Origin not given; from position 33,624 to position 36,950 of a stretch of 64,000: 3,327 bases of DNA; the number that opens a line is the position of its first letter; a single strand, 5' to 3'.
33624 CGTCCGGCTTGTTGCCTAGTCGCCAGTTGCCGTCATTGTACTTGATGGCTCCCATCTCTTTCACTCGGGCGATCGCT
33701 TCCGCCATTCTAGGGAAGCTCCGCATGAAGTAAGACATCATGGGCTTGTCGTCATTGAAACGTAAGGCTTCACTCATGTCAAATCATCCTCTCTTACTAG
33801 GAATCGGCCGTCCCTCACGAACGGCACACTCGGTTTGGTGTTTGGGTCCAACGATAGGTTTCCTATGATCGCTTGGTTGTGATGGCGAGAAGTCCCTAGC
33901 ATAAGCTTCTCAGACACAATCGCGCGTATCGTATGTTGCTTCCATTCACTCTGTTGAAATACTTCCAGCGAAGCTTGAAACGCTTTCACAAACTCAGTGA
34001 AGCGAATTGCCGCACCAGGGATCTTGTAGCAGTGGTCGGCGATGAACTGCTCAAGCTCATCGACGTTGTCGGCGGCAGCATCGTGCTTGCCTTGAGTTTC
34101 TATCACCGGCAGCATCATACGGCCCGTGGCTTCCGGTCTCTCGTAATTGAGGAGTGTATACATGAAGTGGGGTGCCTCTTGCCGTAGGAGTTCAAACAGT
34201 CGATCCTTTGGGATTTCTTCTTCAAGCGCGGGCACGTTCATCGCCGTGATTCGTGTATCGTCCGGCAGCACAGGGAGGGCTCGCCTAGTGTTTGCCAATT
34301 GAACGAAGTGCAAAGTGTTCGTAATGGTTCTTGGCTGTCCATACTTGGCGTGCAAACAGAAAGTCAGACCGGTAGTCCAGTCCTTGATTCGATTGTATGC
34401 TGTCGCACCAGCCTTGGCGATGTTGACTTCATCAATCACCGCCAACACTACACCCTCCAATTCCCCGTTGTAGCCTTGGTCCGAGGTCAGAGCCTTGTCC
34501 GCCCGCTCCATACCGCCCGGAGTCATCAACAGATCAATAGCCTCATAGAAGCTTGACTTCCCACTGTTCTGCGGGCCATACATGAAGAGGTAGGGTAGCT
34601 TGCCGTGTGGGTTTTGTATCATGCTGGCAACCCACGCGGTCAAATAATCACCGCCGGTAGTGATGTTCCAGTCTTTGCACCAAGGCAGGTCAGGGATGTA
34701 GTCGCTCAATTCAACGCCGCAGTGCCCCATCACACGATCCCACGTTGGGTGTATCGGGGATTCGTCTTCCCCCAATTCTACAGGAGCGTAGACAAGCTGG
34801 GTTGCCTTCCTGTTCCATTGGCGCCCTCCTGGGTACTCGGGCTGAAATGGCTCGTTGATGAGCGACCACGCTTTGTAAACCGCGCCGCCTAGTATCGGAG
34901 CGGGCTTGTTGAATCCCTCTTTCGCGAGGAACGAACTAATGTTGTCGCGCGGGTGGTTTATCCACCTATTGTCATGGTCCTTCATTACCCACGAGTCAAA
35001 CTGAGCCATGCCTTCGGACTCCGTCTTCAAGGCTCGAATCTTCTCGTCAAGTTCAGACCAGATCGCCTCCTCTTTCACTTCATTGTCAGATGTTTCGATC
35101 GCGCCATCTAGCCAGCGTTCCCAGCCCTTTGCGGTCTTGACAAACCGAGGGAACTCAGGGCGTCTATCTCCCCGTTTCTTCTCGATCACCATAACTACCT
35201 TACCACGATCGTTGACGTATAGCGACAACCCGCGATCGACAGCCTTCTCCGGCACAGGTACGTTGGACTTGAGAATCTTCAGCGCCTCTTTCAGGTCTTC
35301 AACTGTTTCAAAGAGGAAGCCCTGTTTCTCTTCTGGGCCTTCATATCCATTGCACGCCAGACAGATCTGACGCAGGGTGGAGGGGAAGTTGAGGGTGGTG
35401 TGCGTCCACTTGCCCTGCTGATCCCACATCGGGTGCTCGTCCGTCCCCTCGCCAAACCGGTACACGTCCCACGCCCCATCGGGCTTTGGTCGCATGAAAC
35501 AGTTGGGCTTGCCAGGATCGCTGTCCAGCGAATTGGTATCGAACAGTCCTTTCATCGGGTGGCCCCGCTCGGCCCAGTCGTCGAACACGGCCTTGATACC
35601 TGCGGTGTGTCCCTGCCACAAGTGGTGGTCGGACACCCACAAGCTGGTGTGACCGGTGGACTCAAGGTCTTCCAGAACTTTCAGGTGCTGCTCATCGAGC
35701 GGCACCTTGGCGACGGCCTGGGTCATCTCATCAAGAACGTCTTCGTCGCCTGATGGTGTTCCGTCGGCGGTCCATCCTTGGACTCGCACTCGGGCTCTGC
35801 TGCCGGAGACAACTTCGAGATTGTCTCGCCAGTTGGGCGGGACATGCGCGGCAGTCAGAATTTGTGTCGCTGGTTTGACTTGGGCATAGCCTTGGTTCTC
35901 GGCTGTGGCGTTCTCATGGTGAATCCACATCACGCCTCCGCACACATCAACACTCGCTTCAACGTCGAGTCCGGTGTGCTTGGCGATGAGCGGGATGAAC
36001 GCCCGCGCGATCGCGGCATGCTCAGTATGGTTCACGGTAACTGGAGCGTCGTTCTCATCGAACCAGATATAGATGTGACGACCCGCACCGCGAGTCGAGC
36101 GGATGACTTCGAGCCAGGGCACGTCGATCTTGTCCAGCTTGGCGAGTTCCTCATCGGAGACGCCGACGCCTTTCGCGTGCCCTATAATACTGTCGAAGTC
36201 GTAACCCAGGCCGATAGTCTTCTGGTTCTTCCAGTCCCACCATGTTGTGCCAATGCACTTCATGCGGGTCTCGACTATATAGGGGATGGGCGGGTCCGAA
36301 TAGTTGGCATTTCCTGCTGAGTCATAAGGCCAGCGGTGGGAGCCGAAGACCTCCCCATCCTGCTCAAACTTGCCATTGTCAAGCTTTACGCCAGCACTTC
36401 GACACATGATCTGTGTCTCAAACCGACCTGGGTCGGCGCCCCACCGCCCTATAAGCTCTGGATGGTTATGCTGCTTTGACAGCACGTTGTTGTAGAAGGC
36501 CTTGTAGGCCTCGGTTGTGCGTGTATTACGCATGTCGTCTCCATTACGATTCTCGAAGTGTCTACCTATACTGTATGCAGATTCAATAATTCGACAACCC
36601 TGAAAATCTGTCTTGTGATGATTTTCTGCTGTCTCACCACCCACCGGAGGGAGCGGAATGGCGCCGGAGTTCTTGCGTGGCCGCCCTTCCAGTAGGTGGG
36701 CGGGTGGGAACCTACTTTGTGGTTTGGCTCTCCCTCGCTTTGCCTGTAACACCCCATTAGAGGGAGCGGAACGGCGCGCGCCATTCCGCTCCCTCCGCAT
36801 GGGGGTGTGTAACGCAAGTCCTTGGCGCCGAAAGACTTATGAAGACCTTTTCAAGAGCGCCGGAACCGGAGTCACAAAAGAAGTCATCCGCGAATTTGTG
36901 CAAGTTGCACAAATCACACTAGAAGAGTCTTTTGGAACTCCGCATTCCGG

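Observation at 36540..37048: Nested-palindrome intergenic control region between divergent primase-helicase and ParB genes: candidate origin with twin promoters/operators and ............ iterons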

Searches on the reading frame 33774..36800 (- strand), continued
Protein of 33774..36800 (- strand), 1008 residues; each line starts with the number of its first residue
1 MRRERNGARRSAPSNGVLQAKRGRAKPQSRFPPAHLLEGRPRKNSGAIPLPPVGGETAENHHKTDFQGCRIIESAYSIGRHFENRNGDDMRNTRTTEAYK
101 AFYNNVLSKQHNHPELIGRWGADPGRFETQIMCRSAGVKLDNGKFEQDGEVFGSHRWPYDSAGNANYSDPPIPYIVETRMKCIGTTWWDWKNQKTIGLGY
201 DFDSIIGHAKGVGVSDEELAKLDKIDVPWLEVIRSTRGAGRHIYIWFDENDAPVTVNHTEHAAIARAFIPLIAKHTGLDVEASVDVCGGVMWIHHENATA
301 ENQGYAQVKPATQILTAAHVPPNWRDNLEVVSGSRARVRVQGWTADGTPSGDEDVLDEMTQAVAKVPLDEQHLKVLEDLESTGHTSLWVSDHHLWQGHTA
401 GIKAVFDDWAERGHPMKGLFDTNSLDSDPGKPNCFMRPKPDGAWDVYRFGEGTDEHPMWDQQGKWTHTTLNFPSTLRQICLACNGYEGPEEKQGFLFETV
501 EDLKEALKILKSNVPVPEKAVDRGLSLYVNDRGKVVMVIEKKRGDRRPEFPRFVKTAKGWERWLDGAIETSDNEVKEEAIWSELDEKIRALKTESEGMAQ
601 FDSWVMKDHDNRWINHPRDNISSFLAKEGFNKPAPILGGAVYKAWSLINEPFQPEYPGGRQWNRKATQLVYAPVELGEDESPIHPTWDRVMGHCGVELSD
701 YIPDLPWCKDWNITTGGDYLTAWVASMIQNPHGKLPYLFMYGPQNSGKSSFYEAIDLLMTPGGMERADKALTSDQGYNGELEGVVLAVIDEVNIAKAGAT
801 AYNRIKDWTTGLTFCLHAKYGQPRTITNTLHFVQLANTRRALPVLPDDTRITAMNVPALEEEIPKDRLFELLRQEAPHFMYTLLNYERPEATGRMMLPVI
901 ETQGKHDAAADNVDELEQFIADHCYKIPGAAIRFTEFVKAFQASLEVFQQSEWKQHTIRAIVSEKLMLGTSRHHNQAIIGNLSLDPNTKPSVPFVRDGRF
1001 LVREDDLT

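Call 80: find_encoding_contigs(protein=P0004, flank=2500, max_places=1)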
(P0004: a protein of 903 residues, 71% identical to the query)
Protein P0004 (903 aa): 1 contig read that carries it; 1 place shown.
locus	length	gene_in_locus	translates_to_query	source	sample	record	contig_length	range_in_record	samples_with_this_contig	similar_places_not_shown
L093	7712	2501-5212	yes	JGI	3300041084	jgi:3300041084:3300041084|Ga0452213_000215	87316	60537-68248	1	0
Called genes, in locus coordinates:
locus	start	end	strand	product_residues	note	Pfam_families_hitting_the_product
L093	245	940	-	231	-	-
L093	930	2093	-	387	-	PF02195:ParB_N, PF17762:HTH_ParB (weak)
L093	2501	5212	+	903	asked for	PF19263:DUF5906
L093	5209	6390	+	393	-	PF18909:dGTP_diPhyd_N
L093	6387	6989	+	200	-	PF00929:RNase_T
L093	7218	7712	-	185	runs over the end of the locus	PF01145:Band_7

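Call 81: find_encoding_contigs(protein=P0009, flank=2500, max_places=1)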
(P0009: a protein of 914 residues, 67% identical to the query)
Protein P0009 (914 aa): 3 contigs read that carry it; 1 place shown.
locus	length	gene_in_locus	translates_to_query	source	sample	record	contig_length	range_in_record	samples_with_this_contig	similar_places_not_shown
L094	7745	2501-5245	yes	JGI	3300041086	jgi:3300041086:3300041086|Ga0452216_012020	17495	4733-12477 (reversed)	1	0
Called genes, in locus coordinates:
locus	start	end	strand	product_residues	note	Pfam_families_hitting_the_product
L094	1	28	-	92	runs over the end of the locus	-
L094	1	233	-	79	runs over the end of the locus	-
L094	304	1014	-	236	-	-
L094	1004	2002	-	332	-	PF02195:ParB_N, PF17762:HTH_ParB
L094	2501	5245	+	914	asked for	PF19263:DUF5906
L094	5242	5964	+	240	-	PF18909:dGTP_diPhyd_N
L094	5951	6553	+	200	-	PF00929:RNase_T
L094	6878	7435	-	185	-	PF01145:Band_7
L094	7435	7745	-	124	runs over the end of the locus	-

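Call 82: find_encoding_contigs(protein=P0012, flank=2500, max_places=1)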
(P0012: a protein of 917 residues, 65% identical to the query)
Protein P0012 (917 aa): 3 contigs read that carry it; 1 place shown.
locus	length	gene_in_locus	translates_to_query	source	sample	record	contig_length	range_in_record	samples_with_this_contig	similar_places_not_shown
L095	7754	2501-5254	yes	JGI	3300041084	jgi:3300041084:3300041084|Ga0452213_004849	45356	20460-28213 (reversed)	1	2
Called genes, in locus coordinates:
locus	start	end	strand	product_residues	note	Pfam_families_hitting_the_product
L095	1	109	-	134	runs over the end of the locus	-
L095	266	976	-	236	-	-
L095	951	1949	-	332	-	PF02195:ParB_N (weak), PF17762:HTH_ParB (weak)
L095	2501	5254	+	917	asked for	PF19263:DUF5906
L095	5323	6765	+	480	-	PF18909:dGTP_diPhyd_N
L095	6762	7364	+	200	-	PF00929:RNase_T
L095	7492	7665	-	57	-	-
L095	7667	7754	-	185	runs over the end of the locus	PF01145:Band_7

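Call 84: find_encoding_contigs(protein=P0024, flank=2500, max_places=1)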
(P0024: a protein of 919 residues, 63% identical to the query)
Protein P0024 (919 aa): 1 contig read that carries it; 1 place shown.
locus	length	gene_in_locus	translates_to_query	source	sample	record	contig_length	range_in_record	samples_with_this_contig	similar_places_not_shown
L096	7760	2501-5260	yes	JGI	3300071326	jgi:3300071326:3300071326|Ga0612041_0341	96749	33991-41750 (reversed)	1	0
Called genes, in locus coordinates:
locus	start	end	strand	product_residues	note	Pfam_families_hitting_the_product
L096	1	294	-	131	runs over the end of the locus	-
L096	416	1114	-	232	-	-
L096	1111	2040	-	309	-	PF02195:ParB_N, PF17762:HTH_ParB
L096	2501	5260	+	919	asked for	PF19263:DUF5906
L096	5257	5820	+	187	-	PF18909:dGTP_diPhyd_N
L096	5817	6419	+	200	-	PF00929:RNase_T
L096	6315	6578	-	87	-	-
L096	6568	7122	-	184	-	PF01145:Band_7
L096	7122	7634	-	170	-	-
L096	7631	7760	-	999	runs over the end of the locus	-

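Call 85: find_encoding_contigs(protein=P0030, flank=2500, max_places=1)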
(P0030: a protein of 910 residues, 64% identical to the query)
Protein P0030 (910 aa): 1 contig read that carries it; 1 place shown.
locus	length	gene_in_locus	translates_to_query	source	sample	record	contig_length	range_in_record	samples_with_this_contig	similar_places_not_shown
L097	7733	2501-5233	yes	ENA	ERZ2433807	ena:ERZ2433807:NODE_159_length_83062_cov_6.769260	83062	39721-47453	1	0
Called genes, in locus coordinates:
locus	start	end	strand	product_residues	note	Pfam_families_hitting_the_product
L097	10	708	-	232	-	-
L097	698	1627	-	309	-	PF02195:ParB_N, PF17762:HTH_ParB (weak)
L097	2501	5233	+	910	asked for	PF19263:DUF5906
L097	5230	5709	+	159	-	PF18909:dGTP_diPhyd_N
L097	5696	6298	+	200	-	PF00929:RNase_T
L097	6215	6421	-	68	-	-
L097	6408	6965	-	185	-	PF01145:Band_7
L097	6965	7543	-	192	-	-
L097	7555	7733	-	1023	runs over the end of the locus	-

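Call 86: find_encoding_contigs(protein=P0080, flank=2500, max_places=1)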
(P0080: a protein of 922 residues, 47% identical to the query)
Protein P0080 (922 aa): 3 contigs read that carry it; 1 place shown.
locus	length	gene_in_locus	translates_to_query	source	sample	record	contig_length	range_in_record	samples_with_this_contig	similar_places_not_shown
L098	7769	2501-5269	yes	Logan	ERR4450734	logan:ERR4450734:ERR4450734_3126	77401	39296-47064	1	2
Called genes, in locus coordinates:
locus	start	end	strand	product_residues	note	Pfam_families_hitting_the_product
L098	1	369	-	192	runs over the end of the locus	-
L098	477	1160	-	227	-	-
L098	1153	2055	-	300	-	PF02195:ParB_N, PF17762:HTH_ParB (weak)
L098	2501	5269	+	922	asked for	PF19263:DUF5906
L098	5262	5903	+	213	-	PF18909:dGTP_diPhyd_N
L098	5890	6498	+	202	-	PF00929:RNase_T (weak)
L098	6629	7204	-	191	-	PF00574:CLP_protease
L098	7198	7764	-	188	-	-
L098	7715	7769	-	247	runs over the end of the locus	PF02562:PhoH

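Call 87: find_encoding_contigs(protein=P0116, flank=2500, max_places=1)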
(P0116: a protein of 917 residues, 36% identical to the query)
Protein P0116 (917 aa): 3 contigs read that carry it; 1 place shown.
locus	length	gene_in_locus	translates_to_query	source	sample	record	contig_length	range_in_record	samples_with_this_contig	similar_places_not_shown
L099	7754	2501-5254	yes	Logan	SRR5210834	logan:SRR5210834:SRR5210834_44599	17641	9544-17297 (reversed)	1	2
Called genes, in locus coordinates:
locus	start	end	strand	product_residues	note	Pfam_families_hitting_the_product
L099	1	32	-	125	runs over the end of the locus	?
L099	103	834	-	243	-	-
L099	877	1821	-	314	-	PF02195:ParB_N, PF17762:HTH_ParB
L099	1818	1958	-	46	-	-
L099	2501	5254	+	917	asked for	PF19263:DUF5906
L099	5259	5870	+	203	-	PF18909:dGTP_diPhyd_N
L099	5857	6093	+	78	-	-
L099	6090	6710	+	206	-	PF00929:RNase_T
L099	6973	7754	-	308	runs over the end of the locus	-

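Call 103: search_protein_families(library=ncbifam, proteins=[window:33774-36533:-], max_evalue=0.01)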
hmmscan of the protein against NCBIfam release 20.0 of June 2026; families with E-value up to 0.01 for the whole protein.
window:33774-36533:- (919 aa): 0 families

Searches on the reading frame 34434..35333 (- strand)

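Call 74: search_protein_families(library=pfam, proteins=[window:34434-35333:-], max_evalue=10)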
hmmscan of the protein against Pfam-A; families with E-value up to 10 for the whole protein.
window:34434-35333:- (300 aa): 4 families
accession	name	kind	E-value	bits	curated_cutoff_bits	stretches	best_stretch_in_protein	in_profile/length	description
PF13304.12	AAA_21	-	0.0032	18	27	1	250-270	3-23/304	AAA domain, putative AbiEii toxin, Type IV TA system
PF13555.12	AAA_29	-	0.025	14.8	27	1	250-274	26-50/61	P-loop containing region of AAA domain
PF13175.12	AAA_15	-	0.091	12.8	32.1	1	253-272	30-49/374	AAA ATPase domain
PF09700.15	Cas_Cmr3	-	0.11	12.3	21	1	40-93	126-172/367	CRISPR-associated protein (Cas_Cmr3)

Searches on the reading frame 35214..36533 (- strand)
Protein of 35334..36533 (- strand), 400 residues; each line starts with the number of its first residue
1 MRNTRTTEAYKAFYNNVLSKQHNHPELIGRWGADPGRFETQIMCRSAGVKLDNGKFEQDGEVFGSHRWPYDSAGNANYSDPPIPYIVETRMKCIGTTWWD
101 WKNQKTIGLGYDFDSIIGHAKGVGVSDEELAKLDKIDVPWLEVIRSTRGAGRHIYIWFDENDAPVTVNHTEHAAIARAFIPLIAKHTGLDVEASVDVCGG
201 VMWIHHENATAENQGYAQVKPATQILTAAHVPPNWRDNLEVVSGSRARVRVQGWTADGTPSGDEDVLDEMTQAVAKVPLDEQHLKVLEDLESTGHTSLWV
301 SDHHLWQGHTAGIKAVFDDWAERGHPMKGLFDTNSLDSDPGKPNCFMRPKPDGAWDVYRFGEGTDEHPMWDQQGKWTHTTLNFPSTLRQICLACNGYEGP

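Call 74: search_protein_families(library=pfam, proteins=[window:35334-36533:-], max_evalue=10)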
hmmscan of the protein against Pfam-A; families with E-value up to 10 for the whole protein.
window:35334-36533:- (400 aa): 1 family
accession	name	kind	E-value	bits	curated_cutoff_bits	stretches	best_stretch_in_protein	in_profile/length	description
PF03470.19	zf-XS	-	0.25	12.1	22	1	106-129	10-30/43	XS zinc finger domain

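Call 90: predict_structure(alignment_id=A6)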
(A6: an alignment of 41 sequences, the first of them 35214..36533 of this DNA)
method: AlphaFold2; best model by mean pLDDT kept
length: 440 residues; sequences in the alignment: 41
mean_pLDDT: 88.6   pTM: 0.69
mean pLDDT of the five models: 88.6, 86.5, 83.8, 83.6, 83.1
residues with pLDDT >= 90: 269; 70-90: 142; 50-70: 29; < 50: 0
segments of 3 or more residues with pLDDT < 50: none
pLDDT, mean of each block of 10 residues (from residue 1): 89 97 95 96 95 94 95 95 96 97 97 72 73 90 93 96 97 94 83 82 95 94 97 84 74 76 61 72 93 86 86 96 94 87 90 93 86 89 93 90 88 90 82 77
secondary structure, 60 per line:
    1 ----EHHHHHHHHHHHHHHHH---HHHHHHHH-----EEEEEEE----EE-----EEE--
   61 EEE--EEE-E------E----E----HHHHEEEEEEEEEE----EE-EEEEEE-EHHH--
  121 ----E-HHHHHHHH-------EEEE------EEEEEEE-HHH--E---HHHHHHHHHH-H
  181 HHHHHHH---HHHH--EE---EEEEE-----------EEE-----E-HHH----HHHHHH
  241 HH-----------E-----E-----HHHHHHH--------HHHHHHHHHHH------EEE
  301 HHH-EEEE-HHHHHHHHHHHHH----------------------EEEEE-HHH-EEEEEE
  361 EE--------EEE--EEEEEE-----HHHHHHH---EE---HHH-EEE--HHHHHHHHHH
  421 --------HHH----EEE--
elements in order: H6-21 H25-32 E38-44 E56-58 E61-63 E66-68 H87-90 E91-100 E108-113 H127-134 E142-145 E152-158 H169-178 H180-187 H191-194 E202-206 E218-220 H235-242 H266-272 H281-291 E298-300 E305-308 H310-322 E345-349 E355-362 E371-373 E376-381 H387-393 E406-408 H411-420 E436-438
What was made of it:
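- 33774..36533 (-): Primase-helicase gene (919 aa): N-terminal AEP-fold primase plus D5/NrS-1-type SF3 helicase. The true start is the ATG at 36533, not the open frame that runs up to 36800. The AF2 model of residues 1-440 has pLDDT 88.6 (call 90).
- On pRN1-type stem-loop origin: Only residues 1-440 were modelled (call 90).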

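Call 92: fold_search(model_id=the predicted structure, library=pdb)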
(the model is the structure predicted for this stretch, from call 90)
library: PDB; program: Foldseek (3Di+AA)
matches with E <= 10: 679; with E <= 0.001: 0
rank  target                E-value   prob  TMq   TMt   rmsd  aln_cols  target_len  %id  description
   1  5op0_A                1.8e-03  0.77  0.23  0.29  19.5       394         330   12  Structure of Prim-PolC from Mycobacterium smegmatis (released 2017-11-15)
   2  2fao_A                3.1e-03  0.96  0.22  0.31   7.8       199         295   14  Crystal Structure of Pseudomonas aeruginosa LigD polymerase domain (released 2006-05-23)
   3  4mky_A                4.4e-03  0.90  0.24  0.34   9.5       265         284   14  Polymerase Domain from Mycobacterium tuberculosis Ligase D in complex with an annealed double-strand DNA break. (released 2013-12-11)
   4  6sa1_D                4.9e-03  0.69  0.24  0.30  19.3       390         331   12  Post catalytic complex of Prim-PolC from Mycobacterium smegmatis with gapped DNA and 3'-dUTP (released 2020-11-18)
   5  2r9l_B                5.2e-03  0.72  0.21  0.30  13.9       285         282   15  Polymerase Domain from Mycobacterium tuberculosis Ligase D in complex with DNA (released 2008-01-08)
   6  2r9l_A                5.2e-03  0.72  0.22  0.31  14.5       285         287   15  Polymerase Domain from Mycobacterium tuberculosis Ligase D in complex with DNA (released 2008-01-08)
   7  2irx                  5.9e-03  0.72  0.22  0.31  14.0       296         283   14  Crystal Structure of the Polymerase Domain from Mycobacterium tuberculosis Ligase D with GTP and Manganese. (released 2007-01-02)
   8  2iru_A                5.9e-03  0.72  0.22  0.31  14.0       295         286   15  Crystal Structure of the Polymerase Domain from Mycobacterium tuberculosis Ligase D (released 2007-01-02)
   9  6sa1_A                5.9e-03  0.66  0.24  0.31  20.3       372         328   13  Post catalytic complex of Prim-PolC from Mycobacterium smegmatis with gapped DNA and 3'-dUTP (released 2020-11-18)
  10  7p9j_B                6.2e-03  0.66  0.19  0.33  15.2       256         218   13  Prim-Pol Domain of CRISPR-associated Prim-Pol (CAPP) from Marinitoga sp. 1137 - Primer Initiation Complex (released 2022-05-04)
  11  5op0_B                8.3e-03  0.57  0.23  0.30  19.5       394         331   12  Structure of Prim-PolC from Mycobacterium smegmatis (released 2017-11-15)
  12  2iry_A                1.3e-02  0.66  0.23  0.32  13.9       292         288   15  Crystal Structure of the Polymerase Domain from Mycobacterium tuberculosis Ligase D with dGTP and Manganese. (released 2007-01-02)
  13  2iry_B                1.5e-02  0.66  0.23  0.33  14.1       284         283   15  Crystal Structure of the Polymerase Domain from Mycobacterium tuberculosis Ligase D with dGTP and Manganese. (released 2007-01-02)
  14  2iru_B                1.8e-02  0.63  0.22  0.32  14.4       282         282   13  Crystal Structure of the Polymerase Domain from Mycobacterium tuberculosis Ligase D (released 2007-01-02)
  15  2atz                  1.8e-02  0.60  0.18  0.37  12.5       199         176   10  Crystal structure of protein HP0184 from Helicobacter pylori (released 2005-10-11)
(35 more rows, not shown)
